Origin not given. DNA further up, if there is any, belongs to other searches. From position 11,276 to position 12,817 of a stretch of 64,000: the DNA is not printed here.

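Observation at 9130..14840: Candidate amino-sugar conjugate (mycothiol/bacillithiol-like) biosynthetic cluster: MshA-like GT4, HAD phosphatase, PaaK-like ligase and a divergent MshB-like deacetylase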

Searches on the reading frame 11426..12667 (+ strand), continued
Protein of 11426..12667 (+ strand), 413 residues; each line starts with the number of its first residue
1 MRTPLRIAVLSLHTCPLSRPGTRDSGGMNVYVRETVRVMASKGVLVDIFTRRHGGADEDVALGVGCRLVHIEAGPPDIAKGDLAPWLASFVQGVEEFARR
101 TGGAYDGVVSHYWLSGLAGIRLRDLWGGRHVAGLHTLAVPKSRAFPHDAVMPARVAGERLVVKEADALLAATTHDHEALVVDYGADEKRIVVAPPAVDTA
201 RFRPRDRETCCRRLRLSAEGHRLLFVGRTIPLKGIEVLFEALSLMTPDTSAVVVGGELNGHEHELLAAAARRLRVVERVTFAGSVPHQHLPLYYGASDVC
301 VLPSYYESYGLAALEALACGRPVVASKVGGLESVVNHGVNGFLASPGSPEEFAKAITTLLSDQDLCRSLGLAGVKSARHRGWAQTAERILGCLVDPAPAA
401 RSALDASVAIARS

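Call 38: search_protein_families(library=ncbifam, proteins=[P0003, P0008, P0011, P0012, P0034, P0049, P0060, P0103, P0120], max_evalue=1e-30)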
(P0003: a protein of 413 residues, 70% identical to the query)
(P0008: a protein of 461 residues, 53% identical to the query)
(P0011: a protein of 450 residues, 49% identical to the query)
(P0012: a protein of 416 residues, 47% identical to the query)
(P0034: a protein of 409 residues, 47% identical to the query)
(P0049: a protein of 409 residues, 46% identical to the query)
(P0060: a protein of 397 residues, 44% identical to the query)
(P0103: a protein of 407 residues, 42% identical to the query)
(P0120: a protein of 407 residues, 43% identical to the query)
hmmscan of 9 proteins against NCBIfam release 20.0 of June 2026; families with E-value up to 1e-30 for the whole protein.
P0003 (413 aa): 3 families
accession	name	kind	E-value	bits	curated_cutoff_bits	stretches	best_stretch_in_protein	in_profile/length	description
TIGR03449.1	mycothiol_MshA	equivalog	5.6e-105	351.5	462.5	1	6-392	1-399/406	D-inositol-3-phosphate glycosyltransferase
TIGR02149.1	glgA_Coryne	subfamily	4.4e-32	111.7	302.4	1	76-388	57-382/391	glycogen synthase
TIGR04063.1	stp3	hypoth_equivalog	6.7e-31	107.5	442.05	1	158-387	151-386/397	TIGR04063 family PEP-CTERM/XrtA system glycosyltransferase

P0008 (461 aa): 3 families
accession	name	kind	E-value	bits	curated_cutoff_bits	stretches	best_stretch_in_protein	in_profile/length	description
TIGR03449.1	mycothiol_MshA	equivalog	2.8e-101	339.3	462.5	1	53-439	1-398/406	D-inositol-3-phosphate glycosyltransferase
TIGR02149.1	glgA_Coryne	subfamily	2e-34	119.4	302.4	1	135-431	68-377/391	glycogen synthase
NF041876.1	EPS_EpsE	equivalog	3.3e-31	108.9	400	0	236-425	186-376/389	exopolysaccharide biosynthesis GT4 family glycosyltransferase EpsE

P0011 (450 aa): 2 families
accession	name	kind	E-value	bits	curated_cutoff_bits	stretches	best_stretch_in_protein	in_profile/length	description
TIGR03449.1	mycothiol_MshA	equivalog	1.3e-104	350.4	462.5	1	47-440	1-403/406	D-inositol-3-phosphate glycosyltransferase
TIGR02149.1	glgA_Coryne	subfamily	8.7e-34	117.3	302.4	1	144-431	81-381/391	glycogen synthase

P0012 (416 aa): 3 families
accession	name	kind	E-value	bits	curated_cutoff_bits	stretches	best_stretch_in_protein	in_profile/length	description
TIGR03449.1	mycothiol_MshA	equivalog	1.3e-112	376.7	462.5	1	2-395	1-404/406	D-inositol-3-phosphate glycosyltransferase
TIGR02149.1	glgA_Coryne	subfamily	9.8e-40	136.9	302.4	1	22-393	16-389/391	glycogen synthase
NF041876.1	EPS_EpsE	equivalog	2.2e-33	116.1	400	1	181-377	182-378/389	exopolysaccharide biosynthesis GT4 family glycosyltransferase EpsE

P0034 (409 aa): 10 families
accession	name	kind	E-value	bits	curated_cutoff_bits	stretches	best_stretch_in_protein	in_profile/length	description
TIGR03449.1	mycothiol_MshA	equivalog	2.1e-117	392.5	462.5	1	4-396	2-404/406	D-inositol-3-phosphate glycosyltransferase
TIGR02149.1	glgA_Coryne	subfamily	6.4e-50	170.4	302.4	1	23-395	16-390/391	glycogen synthase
NF041876.1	EPS_EpsE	equivalog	1.3e-35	123.4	400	1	174-380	174-381/389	exopolysaccharide biosynthesis GT4 family glycosyltransferase EpsE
TIGR04063.1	stp3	hypoth_equivalog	4.1e-35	121.4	442.05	1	150-396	143-396/397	TIGR04063 family PEP-CTERM/XrtA system glycosyltransferase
TIGR04047.1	MSMEG_0565_glyc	hypoth_equivalog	1.4e-33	116.5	259.85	1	27-393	16-372/373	MSMEG_0565 family glycosyltransferase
TIGR03999.1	thiol_BshA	equivalog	5.4e-33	114.4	273.7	1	185-396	166-374/375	N-acetyl-alpha-D-glucosaminyl L-malate synthase BshA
TIGR03088.1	stp2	hypoth_equivalog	7.2e-33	114.1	409.05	1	163-395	137-373/374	TIGR03088 family PEP-CTERM/XrtA system glycosyltransferase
NF053787.1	GlcN_PG_synth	equivalog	1e-32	113.4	480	1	174-396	152-360/361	N-acetylglucosaminyl phosphatidylglycerol synthase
TIGR04157.1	glyco_rSAM_CFB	subfamily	2e-32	112.7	400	1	142-345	149-350/406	TIGR04157 family glycosyltransferase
NF038295.1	EPS_HpsP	equivalog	6.6e-32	111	550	1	87-395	77-387/388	hormogonium polysaccharide biosynthesis glycosyltransferase HpsP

P0049 (409 aa): 10 families
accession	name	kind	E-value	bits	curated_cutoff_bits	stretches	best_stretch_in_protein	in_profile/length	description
TIGR03449.1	mycothiol_MshA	equivalog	5.9e-116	387.7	462.5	1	4-396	2-404/406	D-inositol-3-phosphate glycosyltransferase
TIGR02149.1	glgA_Coryne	subfamily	1.8e-50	172.2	302.4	1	23-396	16-391/391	glycogen synthase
TIGR03999.1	thiol_BshA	equivalog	1e-37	130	273.7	1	163-396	145-374/375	N-acetyl-alpha-D-glucosaminyl L-malate synthase BshA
NF041876.1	EPS_EpsE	equivalog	1.3e-35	123.4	400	1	179-385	179-386/389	exopolysaccharide biosynthesis GT4 family glycosyltransferase EpsE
TIGR03088.1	stp2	hypoth_equivalog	3.2e-34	118.6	409.05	1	168-395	142-373/374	TIGR03088 family PEP-CTERM/XrtA system glycosyltransferase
NF053787.1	GlcN_PG_synth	equivalog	4e-34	118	480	1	159-396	140-360/361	N-acetylglucosaminyl phosphatidylglycerol synthase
TIGR04063.1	stp3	hypoth_equivalog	2.2e-33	115.7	442.05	1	159-396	154-396/397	TIGR04063 family PEP-CTERM/XrtA system glycosyltransferase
TIGR04157.1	glyco_rSAM_CFB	subfamily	3.1e-32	112.1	400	1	150-348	157-353/406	TIGR04157 family glycosyltransferase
TIGR04047.1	MSMEG_0565_glyc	hypoth_equivalog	1.2e-31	110.1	259.85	1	30-393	19-372/373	MSMEG_0565 family glycosyltransferase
NF038295.1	EPS_HpsP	equivalog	1.9e-31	109.5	550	1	88-395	78-387/388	hormogonium polysaccharide biosynthesis glycosyltransferase HpsP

P0060 (397 aa): 4 families
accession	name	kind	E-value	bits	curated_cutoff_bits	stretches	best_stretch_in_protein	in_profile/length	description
TIGR03449.1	mycothiol_MshA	equivalog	3.4e-112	375.3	462.5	1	5-396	1-402/406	D-inositol-3-phosphate glycosyltransferase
TIGR02149.1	glgA_Coryne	subfamily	5.4e-48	164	302.4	1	104-396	83-389/391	glycogen synthase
TIGR03999.1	thiol_BshA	equivalog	2.1e-34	119.1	273.7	1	105-396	85-372/375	N-acetyl-alpha-D-glucosaminyl L-malate synthase BshA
NF053787.1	GlcN_PG_synth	equivalog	9.2e-32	110.3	480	1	114-397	93-359/361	N-acetylglucosaminyl phosphatidylglycerol synthase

P0103 (407 aa): 9 families
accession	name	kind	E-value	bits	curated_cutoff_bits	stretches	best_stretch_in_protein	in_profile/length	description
TIGR03449.1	mycothiol_MshA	equivalog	2.9e-115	385.4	462.5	1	3-397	1-404/406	D-inositol-3-phosphate glycosyltransferase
TIGR04047.1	MSMEG_0565_glyc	hypoth_equivalog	3.5e-43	148.1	259.85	1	27-394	16-372/373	MSMEG_0565 family glycosyltransferase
TIGR02149.1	glgA_Coryne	subfamily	3e-42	145.1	302.4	1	23-395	16-389/391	glycogen synthase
NF041876.1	EPS_EpsE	equivalog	2.2e-39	135.8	400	1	165-379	165-378/389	exopolysaccharide biosynthesis GT4 family glycosyltransferase EpsE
TIGR03999.1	thiol_BshA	equivalog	1.7e-36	126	273.7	1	22-396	11-373/375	N-acetyl-alpha-D-glucosaminyl L-malate synthase BshA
TIGR02472.1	sucr_P_syn_N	equivalog_domain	1.6e-35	122.8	576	1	10-390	15-435/439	sucrose-phosphate synthase, putative, glycosyltransferase domain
NF038295.1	EPS_HpsP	equivalog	2.2e-33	115.8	550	1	88-395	78-386/388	hormogonium polysaccharide biosynthesis glycosyltransferase HpsP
TIGR04063.1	stp3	hypoth_equivalog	5e-33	114.6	442.05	1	84-396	76-395/397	TIGR04063 family PEP-CTERM/XrtA system glycosyltransferase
TIGR04157.1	glyco_rSAM_CFB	subfamily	1.1e-31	110.3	400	1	131-348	137-352/406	TIGR04157 family glycosyltransferase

P0120 (407 aa): 10 families
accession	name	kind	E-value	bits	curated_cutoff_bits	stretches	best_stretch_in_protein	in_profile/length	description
TIGR03449.1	mycothiol_MshA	equivalog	4.8e-117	391.3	462.5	1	3-397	1-404/406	D-inositol-3-phosphate glycosyltransferase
TIGR02149.1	glgA_Coryne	subfamily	1.1e-50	172.9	302.4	1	92-396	73-390/391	glycogen synthase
TIGR04047.1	MSMEG_0565_glyc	hypoth_equivalog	1.6e-42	145.9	259.85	1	25-394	14-372/373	MSMEG_0565 family glycosyltransferase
TIGR03999.1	thiol_BshA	equivalog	1.4e-38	132.9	273.7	1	22-396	11-373/375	N-acetyl-alpha-D-glucosaminyl L-malate synthase BshA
NF041876.1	EPS_EpsE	equivalog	1.4e-37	129.8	400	1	155-378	155-377/389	exopolysaccharide biosynthesis GT4 family glycosyltransferase EpsE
TIGR02472.1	sucr_P_syn_N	equivalog_domain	4e-36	124.8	576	1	17-362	19-406/439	sucrose-phosphate synthase, putative, glycosyltransferase domain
TIGR04063.1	stp3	hypoth_equivalog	6.7e-34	117.4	442.05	1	103-397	93-396/397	TIGR04063 family PEP-CTERM/XrtA system glycosyltransferase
TIGR04157.1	glyco_rSAM_CFB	subfamily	4.7e-33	114.8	400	1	131-347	137-351/406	TIGR04157 family glycosyltransferase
NF038295.1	EPS_HpsP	equivalog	6.8e-32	110.9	550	1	95-396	85-387/388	hormogonium polysaccharide biosynthesis glycosyltransferase HpsP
NF012028.0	PRK15484.1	subfamily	4.8e-31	108.2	618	1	183-389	158-371/380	lipopolysaccharide N-acetylglucosaminyltransferase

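Call 39: search_solved_structures(query=window:11426-12667:+, max_evalue=1e-40, show_alignments=3)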
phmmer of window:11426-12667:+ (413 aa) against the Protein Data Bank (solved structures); distinct sequences matched with E-value up to 1e-40: 3.
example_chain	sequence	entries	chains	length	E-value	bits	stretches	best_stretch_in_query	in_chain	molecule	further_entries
3c48_A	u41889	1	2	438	1.3e-67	231.7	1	4-391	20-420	Predicted glycosyltransferases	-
3c4q_A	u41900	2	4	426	2.1e-67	231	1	5-392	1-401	Predicted glycosyltransferases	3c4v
6kih_A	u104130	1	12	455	7.1e-52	179.8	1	7-375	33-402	Tll1590 protein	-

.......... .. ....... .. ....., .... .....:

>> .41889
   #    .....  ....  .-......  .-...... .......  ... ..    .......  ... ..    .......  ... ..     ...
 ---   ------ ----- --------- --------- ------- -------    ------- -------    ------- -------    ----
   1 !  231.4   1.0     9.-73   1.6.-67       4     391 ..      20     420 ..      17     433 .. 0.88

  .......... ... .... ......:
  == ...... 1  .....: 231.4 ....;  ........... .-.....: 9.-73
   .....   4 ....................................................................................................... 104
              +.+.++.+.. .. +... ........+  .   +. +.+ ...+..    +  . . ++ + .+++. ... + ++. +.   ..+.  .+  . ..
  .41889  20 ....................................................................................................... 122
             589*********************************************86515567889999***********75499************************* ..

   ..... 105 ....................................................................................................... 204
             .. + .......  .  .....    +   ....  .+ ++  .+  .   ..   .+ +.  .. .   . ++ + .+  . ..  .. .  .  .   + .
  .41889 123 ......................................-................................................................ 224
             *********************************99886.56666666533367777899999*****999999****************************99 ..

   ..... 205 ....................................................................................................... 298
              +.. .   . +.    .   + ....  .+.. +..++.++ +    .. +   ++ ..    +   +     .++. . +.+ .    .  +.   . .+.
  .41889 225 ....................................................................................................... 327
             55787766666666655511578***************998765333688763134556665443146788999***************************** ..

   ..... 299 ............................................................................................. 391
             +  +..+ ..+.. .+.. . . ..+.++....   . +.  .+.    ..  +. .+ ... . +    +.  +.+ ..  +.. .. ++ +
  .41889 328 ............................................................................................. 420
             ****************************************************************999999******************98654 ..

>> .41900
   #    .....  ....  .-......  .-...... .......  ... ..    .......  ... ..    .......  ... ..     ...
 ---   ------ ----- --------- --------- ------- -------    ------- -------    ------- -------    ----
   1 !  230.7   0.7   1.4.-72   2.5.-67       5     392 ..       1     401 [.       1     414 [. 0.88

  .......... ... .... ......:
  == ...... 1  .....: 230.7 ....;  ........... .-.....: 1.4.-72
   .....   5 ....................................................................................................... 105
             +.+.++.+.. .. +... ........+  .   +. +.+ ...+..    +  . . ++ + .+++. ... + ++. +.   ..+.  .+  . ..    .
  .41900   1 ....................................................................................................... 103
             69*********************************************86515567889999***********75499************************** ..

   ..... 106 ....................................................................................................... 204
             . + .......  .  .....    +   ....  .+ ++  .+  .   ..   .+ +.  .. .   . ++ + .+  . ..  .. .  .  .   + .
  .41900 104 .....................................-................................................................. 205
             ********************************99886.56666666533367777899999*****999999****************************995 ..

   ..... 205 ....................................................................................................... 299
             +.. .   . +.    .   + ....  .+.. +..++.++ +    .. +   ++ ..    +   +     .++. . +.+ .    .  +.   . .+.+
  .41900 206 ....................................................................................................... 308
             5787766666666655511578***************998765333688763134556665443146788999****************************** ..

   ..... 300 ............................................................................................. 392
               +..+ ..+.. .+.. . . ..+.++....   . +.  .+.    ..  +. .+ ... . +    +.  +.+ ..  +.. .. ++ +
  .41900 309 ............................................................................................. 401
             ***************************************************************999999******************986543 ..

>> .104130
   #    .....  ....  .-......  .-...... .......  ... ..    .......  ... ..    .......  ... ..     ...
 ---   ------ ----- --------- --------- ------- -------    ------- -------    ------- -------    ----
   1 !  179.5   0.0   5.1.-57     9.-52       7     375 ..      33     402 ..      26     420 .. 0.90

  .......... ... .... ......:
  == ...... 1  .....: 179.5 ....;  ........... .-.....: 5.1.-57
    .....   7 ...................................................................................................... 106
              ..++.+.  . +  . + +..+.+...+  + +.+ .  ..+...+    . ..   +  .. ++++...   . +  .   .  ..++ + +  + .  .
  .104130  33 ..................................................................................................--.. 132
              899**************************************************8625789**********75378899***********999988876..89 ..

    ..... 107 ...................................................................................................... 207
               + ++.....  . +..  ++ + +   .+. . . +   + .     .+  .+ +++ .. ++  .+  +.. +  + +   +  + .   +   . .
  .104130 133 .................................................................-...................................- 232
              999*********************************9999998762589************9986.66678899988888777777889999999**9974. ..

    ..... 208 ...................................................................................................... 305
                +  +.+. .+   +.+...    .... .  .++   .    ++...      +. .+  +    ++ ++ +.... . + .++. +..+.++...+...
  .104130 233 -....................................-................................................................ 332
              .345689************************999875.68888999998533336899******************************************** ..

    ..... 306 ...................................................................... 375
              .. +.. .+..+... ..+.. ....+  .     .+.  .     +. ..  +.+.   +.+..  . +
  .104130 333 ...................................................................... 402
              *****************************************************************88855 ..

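Call 43: find_encoding_contigs(protein=P0038, flank=7000, max_places=1)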
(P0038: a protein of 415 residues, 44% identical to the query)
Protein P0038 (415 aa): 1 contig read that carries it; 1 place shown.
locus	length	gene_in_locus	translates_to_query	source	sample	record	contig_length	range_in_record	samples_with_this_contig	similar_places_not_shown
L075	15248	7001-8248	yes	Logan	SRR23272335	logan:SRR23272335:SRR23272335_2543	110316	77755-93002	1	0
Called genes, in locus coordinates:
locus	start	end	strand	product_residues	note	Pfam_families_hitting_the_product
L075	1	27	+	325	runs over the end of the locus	PF01544:CorA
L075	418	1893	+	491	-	PF11815:DUF3336, PF01734:Patatin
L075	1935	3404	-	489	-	PF01943:Polysacc_synt, PF13440:Polysacc_synt_3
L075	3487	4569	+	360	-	PF01658:Inos-1-P_synth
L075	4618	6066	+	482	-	PF00583:Acetyltransf_1 (weak), PF13649:Methyltransf_25, PF08241:Methyltransf_11, PF13847:Methyltransf_31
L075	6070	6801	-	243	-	PF02585:PIG-L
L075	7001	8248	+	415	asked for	PF13439:Glyco_transf_4, PF13579:Glyco_trans_4_4, PF20706:GT4-conflict, PF00534:Glycos_transf_1, PF13692:Glyco_trans_1_4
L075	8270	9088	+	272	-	PF00702:Hydrolase, PF12710:HAD (faint), PF13419:HAD_2, PF13242:Hydrolase_like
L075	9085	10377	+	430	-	PF27533:CapK_C (faint)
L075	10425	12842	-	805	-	PF01804:Penicil_amidase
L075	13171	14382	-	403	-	PF20408:Abhydrolase_11 (faint), PF00561:Abhydrolase_1 (weak), PF12146:Hydrolase_4, PF12697:Abhydrolase_6, PF00326:Peptidase_S9 (faint), PF02566:OsmC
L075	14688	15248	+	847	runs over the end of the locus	PF13414:TPR_11 (weak), PF23914:TPR_CcmH_CycH (weak), PF13424:TPR_12 (weak), PF13432:TPR_16, PF14559:TPR_19 (weak), PF13424:TPR_12 (weak), PF14559:TPR_19 (weak), PF13432:TPR_16 (weak), +16 more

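Call 44: find_encoding_contigs(protein=P0046, flank=7000, max_places=1)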
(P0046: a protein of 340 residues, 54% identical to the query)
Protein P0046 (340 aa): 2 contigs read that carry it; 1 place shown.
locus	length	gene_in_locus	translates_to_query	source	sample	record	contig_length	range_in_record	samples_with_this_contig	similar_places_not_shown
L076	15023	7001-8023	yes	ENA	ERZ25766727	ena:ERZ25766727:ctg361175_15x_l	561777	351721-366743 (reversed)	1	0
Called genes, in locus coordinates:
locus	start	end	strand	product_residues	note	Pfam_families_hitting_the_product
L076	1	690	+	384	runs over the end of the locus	-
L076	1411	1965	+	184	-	PF07609:DUF1572, PF04978:MST, PF12867:DinB_2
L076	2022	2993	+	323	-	PF24827:AstE_AspA_cat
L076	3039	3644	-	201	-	-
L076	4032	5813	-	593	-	-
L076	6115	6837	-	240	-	PF02585:PIG-L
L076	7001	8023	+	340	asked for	PF13439:Glyco_transf_4, PF13579:Glyco_trans_4_4, PF00534:Glycos_transf_1, PF13692:Glyco_trans_1_4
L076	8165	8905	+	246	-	PF00702:Hydrolase, PF13419:HAD_2, PF13242:Hydrolase_like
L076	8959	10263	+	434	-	PF00501:AMP-binding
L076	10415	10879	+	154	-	PF00034:Cytochrom_C, PF13442:Cytochrome_CBB3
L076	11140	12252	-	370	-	-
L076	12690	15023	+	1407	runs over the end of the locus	PF25778:DUF7948, PF06739:SBBP, PF20148:DUF6531, PF25023:TEN_YD-shell, PF05593:RHS_repeat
